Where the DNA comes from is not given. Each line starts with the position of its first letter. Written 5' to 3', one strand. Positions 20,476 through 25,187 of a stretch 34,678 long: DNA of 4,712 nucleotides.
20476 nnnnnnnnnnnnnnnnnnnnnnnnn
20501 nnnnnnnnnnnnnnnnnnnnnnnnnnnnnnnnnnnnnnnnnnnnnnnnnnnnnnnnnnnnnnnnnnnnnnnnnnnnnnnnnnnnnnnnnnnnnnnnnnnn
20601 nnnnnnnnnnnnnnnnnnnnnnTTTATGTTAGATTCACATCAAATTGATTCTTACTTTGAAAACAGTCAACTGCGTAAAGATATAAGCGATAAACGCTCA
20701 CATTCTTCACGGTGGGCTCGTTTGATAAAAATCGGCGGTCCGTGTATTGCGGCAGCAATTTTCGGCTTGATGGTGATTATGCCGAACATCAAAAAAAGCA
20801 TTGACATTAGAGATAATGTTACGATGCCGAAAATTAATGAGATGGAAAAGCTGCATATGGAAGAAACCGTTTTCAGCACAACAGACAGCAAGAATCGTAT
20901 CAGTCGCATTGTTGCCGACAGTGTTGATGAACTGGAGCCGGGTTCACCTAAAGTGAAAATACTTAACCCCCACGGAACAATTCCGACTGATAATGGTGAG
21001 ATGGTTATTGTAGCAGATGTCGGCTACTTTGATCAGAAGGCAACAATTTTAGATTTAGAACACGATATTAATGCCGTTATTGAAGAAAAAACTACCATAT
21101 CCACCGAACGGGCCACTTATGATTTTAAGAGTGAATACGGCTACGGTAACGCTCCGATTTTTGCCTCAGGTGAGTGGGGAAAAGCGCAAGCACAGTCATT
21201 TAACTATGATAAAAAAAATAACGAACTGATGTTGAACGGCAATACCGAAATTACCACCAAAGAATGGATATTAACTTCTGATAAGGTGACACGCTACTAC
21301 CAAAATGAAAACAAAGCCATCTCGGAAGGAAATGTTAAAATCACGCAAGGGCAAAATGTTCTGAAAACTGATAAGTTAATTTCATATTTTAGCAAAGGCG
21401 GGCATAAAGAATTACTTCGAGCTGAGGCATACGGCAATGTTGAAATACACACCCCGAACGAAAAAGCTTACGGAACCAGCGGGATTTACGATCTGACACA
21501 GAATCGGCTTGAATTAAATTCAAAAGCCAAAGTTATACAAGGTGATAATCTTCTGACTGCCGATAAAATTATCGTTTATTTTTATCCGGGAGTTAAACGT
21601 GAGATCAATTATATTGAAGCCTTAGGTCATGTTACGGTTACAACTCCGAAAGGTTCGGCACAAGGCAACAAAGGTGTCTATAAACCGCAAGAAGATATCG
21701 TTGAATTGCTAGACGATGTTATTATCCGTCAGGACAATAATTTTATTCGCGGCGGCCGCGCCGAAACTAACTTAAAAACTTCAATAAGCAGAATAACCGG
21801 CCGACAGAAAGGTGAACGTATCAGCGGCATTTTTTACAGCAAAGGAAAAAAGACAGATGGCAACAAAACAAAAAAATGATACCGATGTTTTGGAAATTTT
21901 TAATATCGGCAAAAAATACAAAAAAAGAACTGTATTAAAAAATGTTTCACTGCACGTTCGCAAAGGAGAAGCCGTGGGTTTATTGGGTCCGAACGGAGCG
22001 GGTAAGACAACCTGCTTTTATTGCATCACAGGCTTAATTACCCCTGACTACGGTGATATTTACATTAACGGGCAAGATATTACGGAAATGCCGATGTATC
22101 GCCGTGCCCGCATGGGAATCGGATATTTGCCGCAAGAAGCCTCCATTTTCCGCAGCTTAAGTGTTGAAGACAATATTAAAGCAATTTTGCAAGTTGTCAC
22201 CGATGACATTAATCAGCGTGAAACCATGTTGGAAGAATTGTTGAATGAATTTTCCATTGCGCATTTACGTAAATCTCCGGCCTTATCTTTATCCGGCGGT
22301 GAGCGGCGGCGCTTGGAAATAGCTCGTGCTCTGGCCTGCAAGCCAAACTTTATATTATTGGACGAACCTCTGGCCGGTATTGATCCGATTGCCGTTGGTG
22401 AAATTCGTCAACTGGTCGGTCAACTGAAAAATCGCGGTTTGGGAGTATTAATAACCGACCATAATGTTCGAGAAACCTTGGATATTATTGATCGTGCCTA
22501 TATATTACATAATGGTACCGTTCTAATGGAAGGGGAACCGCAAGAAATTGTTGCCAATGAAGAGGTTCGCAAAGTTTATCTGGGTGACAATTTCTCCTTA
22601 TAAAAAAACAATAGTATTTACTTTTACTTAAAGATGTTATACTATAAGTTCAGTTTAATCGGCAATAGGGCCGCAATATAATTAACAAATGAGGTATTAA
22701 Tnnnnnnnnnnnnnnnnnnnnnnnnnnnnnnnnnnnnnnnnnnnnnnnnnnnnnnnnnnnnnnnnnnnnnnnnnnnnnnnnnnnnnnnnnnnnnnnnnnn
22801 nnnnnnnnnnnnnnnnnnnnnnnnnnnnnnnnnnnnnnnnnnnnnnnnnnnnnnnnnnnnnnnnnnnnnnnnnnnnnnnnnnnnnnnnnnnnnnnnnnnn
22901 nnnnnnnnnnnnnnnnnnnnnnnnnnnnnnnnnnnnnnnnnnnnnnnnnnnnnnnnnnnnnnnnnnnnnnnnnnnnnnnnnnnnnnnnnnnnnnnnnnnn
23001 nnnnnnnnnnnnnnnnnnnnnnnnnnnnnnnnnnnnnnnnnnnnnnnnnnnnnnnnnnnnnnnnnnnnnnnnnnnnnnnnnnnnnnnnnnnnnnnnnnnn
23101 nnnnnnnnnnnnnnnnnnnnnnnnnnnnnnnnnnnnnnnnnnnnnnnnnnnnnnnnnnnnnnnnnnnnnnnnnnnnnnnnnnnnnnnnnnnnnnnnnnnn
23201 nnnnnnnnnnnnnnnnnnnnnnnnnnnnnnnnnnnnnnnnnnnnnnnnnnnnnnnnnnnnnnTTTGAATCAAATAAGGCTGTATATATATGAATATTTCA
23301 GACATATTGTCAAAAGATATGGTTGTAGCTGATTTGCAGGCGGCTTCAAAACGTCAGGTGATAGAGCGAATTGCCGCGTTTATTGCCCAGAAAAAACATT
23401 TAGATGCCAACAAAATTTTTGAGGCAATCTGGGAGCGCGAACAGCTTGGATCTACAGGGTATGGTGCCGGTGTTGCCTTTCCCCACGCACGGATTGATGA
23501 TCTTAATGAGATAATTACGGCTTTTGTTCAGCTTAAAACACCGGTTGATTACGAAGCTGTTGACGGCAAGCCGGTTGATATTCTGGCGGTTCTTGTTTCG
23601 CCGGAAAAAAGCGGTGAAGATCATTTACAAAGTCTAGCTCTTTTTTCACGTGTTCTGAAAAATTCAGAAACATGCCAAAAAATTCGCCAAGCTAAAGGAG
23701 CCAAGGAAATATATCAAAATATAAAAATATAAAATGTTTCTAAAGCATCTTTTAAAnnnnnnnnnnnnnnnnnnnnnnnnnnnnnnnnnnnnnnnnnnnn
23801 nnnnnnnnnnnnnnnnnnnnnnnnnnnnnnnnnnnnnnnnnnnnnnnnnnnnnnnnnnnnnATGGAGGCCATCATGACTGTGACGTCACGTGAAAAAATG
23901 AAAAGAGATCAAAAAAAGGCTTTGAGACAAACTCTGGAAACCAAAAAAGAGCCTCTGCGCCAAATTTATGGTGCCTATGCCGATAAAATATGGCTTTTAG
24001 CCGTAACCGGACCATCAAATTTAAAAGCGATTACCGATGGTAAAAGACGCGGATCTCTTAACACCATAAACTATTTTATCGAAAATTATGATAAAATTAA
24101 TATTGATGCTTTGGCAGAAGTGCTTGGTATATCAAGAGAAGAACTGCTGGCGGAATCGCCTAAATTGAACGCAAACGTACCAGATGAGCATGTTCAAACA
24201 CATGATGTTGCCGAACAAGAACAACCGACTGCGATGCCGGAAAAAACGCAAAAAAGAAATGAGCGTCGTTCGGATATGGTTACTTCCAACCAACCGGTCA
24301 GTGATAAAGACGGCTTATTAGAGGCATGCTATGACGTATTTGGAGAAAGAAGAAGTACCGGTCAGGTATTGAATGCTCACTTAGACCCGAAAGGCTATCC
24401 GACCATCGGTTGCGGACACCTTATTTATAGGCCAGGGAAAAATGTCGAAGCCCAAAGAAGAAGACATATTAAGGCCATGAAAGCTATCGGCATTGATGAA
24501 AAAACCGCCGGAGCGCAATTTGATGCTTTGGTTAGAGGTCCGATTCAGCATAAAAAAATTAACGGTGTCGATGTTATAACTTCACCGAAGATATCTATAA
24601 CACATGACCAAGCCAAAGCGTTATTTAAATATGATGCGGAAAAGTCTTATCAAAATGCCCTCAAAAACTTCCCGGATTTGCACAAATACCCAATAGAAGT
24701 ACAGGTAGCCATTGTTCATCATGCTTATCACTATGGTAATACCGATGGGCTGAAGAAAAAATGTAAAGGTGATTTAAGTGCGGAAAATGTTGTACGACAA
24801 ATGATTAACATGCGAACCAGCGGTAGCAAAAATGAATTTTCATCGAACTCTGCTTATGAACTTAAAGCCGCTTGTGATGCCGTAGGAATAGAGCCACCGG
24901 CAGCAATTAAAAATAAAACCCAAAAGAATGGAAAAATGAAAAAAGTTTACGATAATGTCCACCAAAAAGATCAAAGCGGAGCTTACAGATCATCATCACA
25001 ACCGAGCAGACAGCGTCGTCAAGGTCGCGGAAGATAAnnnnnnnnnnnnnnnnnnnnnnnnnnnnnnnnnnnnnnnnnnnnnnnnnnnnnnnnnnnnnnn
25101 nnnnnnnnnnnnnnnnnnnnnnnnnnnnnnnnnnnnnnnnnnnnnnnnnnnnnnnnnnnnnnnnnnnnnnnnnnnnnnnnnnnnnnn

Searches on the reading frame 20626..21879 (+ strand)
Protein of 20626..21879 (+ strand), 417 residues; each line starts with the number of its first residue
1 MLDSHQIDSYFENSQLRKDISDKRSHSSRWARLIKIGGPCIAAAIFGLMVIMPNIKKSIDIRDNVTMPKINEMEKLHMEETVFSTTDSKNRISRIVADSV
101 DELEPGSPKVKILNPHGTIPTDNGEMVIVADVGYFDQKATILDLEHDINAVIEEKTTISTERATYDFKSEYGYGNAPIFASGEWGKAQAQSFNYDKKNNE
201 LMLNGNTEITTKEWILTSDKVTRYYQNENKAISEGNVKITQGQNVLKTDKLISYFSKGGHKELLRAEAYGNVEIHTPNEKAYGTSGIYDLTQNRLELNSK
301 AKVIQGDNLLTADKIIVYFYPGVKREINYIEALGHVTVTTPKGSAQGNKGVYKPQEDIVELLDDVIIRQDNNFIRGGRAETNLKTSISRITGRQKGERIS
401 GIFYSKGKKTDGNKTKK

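Call 87: search_protein_families(library=pfam, proteins=[window:20626-21879:+], max_evalue=0.00001)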
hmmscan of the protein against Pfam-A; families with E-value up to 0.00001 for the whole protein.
window:20626-21879:+ (417 aa): 2 families
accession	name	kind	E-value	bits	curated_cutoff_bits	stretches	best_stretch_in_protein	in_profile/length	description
PF03968.19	LptD_N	-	6.8e-28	97.6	20.4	2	223-317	8-107/113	LptA/(LptD N-terminal domain) LPS transport protein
PF06835.18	LptC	-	2.7e-11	43.9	21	1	63-208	22-171/175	Lipopolysaccharide-assembly, LptC-related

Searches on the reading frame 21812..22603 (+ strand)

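Call 87: search_protein_families(library=pfam, proteins=[window:21812-22603:+], max_evalue=0.00001)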
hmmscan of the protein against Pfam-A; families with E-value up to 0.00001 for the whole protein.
window:21812-22603:+ (263 aa): 3 families
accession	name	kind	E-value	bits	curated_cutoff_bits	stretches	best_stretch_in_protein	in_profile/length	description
PF00005.33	ABC_tran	-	9.2e-38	130.4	25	1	42-188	1-137/137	ABC transporter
PF12399.14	BCA_ABC_TP_C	-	9.2e-08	32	25.5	1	237-261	2-26/27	Branched-chain amino acid ATP-binding cassette transporter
PF13304.12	AAA_21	-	9.4e-06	26.3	27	0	143-218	221-299/304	AAA domain, putative AbiEii toxin, Type IV TA system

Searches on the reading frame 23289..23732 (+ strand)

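Call 6: search_protein_families(library=pfam, proteins=[window:23289-23732:+], max_evalue=0.1)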
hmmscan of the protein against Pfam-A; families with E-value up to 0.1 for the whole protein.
window:23289-23732:+ (147 aa): 1 family
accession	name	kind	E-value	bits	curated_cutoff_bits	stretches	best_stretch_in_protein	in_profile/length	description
PF00359.27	PTS_EIIA_2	-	2.9e-34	118.5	27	1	6-146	2-142/144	Phosphoenolpyruvate-dependent sugar phosphotransferase system, EIIA 2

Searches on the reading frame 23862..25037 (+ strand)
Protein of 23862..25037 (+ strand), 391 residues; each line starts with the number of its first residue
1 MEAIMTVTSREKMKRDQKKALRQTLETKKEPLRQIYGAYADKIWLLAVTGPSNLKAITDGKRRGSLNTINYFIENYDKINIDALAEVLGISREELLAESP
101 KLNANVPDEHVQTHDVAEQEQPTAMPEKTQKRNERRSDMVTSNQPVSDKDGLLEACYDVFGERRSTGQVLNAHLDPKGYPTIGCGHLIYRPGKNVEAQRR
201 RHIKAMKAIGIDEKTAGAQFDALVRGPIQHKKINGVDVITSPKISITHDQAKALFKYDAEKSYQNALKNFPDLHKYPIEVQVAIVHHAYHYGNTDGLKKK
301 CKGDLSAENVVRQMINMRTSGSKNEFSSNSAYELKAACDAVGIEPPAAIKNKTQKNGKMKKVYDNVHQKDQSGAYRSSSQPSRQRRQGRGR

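Call 6: search_protein_families(library=pfam, proteins=[window:23862-25037:+], max_evalue=0.1)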
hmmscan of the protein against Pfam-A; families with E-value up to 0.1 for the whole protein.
window:23862-25037:+ (391 aa): 2 families
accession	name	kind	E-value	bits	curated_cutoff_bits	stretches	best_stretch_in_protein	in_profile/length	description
PF00959.24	Phage_lysozyme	-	3.9e-05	24.4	22.3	1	166-223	4-58/125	Phage lysozyme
PF07423.16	DUF1510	-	0.068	13.9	23.1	0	328-376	26-74/93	Domain of unknown function (DUF1510)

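Call 7: search_protein_families(library=ncbifam, proteins=[window:23862-25037:+], max_evalue=0.1)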
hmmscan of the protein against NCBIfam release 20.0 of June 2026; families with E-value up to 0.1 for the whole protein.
window:23862-25037:+ (391 aa): 1 family
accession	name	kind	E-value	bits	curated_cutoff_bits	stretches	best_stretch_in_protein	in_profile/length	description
NF050181.1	TA_anti_VapB_Myco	equivalog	0.022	15.3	60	1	80-120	16-56/72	type II toxin-antitoxin system VapB family antitoxin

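Call 8: search_protein_families(library=phrogs, proteins=[window:23862-25037:+], max_evalue=0.1)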
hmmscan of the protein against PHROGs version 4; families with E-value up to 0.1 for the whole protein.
window:23862-25037:+ (391 aa): 2 families
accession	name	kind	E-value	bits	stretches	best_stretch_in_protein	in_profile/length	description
phrog_7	-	lysis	2e-06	27.2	1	168-198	568-596/873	endolysin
phrog_26520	-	tail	0.017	15.5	1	46-117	137-207/215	lower collar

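Call 62: search_protein_families(library=padloc, proteins=[window:23862-25034:+], max_evalue=0.1)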
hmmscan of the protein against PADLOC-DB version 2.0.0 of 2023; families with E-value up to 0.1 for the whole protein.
window:23862-25034:+ (391 aa): 0 families
